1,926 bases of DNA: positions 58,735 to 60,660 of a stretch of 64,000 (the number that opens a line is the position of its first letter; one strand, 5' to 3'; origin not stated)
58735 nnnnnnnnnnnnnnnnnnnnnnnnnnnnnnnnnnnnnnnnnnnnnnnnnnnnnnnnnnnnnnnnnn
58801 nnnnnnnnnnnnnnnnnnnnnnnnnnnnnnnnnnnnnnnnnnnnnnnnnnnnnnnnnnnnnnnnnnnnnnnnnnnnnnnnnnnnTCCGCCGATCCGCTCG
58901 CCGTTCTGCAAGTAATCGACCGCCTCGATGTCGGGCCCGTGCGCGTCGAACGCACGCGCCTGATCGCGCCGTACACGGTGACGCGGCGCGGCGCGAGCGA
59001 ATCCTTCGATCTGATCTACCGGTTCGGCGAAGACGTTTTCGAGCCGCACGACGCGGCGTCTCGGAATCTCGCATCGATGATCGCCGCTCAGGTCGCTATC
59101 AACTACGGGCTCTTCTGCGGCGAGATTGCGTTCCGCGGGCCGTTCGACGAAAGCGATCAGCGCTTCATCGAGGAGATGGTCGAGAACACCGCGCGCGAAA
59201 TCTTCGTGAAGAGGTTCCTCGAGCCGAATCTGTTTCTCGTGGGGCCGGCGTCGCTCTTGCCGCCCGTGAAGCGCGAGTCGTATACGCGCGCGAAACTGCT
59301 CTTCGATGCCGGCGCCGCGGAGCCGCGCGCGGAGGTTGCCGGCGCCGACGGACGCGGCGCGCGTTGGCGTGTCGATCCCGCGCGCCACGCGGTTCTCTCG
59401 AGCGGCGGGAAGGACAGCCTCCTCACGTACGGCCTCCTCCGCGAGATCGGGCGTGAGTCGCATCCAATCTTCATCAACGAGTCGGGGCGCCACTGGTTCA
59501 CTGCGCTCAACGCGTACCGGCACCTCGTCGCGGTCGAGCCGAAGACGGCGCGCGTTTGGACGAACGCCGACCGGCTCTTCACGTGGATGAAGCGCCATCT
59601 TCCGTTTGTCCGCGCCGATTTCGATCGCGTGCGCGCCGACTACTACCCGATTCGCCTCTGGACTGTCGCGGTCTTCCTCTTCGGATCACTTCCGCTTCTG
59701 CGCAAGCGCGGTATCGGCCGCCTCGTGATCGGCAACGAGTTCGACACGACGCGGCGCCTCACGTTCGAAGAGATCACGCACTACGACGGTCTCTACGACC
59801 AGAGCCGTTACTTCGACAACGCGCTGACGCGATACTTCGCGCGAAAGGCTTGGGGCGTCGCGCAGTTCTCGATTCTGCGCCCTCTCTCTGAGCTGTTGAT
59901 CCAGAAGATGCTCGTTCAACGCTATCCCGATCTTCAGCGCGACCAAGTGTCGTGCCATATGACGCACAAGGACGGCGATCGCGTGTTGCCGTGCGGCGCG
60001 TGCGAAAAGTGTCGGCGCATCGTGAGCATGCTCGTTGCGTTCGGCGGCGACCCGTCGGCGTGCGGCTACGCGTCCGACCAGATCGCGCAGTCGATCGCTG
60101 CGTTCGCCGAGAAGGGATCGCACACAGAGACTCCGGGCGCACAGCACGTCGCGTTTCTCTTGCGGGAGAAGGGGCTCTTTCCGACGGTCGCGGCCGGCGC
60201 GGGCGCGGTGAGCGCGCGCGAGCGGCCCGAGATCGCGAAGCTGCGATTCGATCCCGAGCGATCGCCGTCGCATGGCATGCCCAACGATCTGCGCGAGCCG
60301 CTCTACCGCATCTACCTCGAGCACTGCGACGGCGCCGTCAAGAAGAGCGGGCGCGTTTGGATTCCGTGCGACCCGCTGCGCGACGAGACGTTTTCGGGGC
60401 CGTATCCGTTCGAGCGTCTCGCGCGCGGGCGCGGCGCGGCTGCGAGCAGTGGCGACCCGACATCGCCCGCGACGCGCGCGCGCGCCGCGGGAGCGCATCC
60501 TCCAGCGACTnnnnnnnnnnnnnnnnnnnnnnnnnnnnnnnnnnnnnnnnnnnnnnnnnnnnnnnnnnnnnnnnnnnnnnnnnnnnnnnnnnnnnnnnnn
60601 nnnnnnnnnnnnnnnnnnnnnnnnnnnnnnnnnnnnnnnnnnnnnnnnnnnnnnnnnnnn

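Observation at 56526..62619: Four-gene cluster of a Thr-synthase-like PLP enzyme, DUF1611, a PP-loop/creatininase fusion and a dipeptide epimerase; candidate uncharacterised amino-acid or peptide modification pathway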

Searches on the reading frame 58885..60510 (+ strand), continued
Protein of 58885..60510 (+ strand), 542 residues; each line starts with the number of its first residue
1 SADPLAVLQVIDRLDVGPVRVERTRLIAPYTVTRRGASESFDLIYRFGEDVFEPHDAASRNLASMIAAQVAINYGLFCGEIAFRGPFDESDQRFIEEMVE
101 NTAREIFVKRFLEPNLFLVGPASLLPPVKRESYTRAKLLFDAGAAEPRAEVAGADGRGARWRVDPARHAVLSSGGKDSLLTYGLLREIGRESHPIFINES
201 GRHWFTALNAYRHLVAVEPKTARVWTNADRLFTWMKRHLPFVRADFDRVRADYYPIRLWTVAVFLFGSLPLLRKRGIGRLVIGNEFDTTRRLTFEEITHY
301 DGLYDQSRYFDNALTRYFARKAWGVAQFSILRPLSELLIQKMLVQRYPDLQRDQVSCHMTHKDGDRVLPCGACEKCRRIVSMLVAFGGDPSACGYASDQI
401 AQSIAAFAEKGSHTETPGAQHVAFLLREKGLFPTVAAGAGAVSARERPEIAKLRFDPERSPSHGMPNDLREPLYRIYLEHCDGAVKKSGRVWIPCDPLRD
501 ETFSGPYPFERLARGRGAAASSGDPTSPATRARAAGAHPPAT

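Call 99: search_protein_families(library=pfam, proteins=[L097:3293-3901:+, L097:1-321:+, L097:987-1568:+, L097:314-619:-], max_evalue=0.1)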
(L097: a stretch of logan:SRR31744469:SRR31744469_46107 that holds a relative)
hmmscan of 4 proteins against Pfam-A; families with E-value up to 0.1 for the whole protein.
L097:3293-3901:+ (203 aa): 1 family
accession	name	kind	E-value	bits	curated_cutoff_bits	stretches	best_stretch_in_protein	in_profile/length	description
PF00291.31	PALP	-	1.2e-33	117.2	35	1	43-202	4-162/295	Pyridoxal-phosphate dependent enzyme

L097:1-321:+ (106 aa): 4 families
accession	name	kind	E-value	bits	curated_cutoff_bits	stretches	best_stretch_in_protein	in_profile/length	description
PF02954.25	HTH_8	-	8.9e-12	45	22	1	58-98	2-42/42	Bacterial regulatory protein, Fis family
PF13556.12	HTH_30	-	0.0007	19.8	27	1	71-98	9-36/59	PucR C-terminal helix-turn-helix domain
PF25601.1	AAA_lid_14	-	0.008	16.4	27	1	1-31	53-83/87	AAA+ ATPase lid domain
PF13518.12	HTH_28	-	0.084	13.4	25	0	69-93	8-31/52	Helix-turn-helix domain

L097:987-1568:+ (193 aa): 1 family
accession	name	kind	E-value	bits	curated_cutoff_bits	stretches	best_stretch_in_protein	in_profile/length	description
PF05618.17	Zn_protease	-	3.4e-06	27.5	27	1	18-164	1-135/138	Putative ATP-dependent zinc protease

L097:314-619:- (101 aa): 0 families

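Call 107: search_protein_families(library=ncbifam, alignment_id=A3, max_evalue=0.01)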
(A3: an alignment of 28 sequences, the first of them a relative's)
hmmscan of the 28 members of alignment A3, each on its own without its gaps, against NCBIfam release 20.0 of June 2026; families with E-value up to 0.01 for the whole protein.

A. member 1, P0126 (520 aa): 0 families

B. families by the number of members that match (of 28 scanned): 18 families
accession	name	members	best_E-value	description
NF041275.1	MurL_Xanthmoales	9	7.2e-10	UDP-N-acetyl-alpha-D-muramoyl-L-alanyl-L-glutamate epimerase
TIGR03964.1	mycofact_creat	3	3.3e-47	mycofactocin biosynthesis peptidyl-dipeptidase MftE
TIGR04448.1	creatininase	3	6.9e-31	creatininase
NF041098.2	diketo_inos_hlase_IolN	3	1.1e-21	3-dehydro-scyllo-inosose hydrolase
NF041892.1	DgcN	1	6.9e-42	N-acetyltransferase DgcN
NF033501.0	ArfB_arch_rifla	1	9.8e-09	2-amino-5-formylamino-6-ribosylaminopyrimidin-4(3H)-one 5'-monophosphate deformylase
NF045667.1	MTase_DVU1556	1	3.1e-07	DVU_1556 family methyltransferase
TIGR02021.1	BchM-ChlM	1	3.3e-06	magnesium protoporphyrin IX methyltransferase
NF043040.1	corrin_prot_MT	1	4e-06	corrinoid protein-associated methyltransferase CpaM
NF040703.1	cyclopro_CfaB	1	0.00011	C17 cyclopropane fatty acid synthase CfaB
TIGR01983.1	UbiG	1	0.00013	bifunctional 2-polyprenyl-6-hydroxyphenol methylase/3-demethylubiquinol 3-O-methyltransferase UbiG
TIGR02081.1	metW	1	0.00026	methionine biosynthesis protein MetW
NF007610.0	PRK10258.1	1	0.00052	malonyl-ACP O-methyltransferase BioC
TIGR02072.1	BioC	1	0.00059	malonyl-ACP O-methyltransferase BioC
NF004851.0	PRK06202.1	1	0.00075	hypothetical protein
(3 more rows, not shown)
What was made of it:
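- Tried and rejected: The bridge came instead from scanning 28 family members against NCBIfam (call 107).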

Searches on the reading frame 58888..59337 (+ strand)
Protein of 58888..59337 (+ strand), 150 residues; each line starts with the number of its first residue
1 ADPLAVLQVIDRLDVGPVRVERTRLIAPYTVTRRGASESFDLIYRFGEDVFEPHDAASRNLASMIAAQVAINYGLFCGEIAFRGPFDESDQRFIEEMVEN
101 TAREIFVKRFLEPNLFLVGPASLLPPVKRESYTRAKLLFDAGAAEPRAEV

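Call 91: predict_structure(alignment_id=A2)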
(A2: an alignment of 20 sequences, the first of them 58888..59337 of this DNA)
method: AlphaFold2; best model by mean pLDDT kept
length: 150 residues; sequences in the alignment: 20
mean_pLDDT: 89.1   pTM: 0.82
mean pLDDT of the five models: 89.1, 88.7, 86.0, 85.7, 82.9
residues with pLDDT >= 90: 97; 70-90: 42; 50-70: 9; < 50: 2
segments of 3 or more residues with pLDDT < 50: none
pLDDT, mean of each block of 10 residues (from residue 1): 86 96 98 96 97 95 96 92 94 94 83 75 82 91 61
secondary structure, 60 per line:
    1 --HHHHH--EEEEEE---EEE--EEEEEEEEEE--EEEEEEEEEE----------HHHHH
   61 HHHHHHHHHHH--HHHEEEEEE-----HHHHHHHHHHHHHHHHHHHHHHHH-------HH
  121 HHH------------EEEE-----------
elements in order: H3-7 E10-15 E19-21 E24-33 E36-45 H56-71 E77-82 H88-111 H119-123 E136-139
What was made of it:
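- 58888..59337 (+): Gene 3, N-terminal ~150-aa domain with no close relative among known structures. Modelled alone at pLDDT 89 (call 91).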
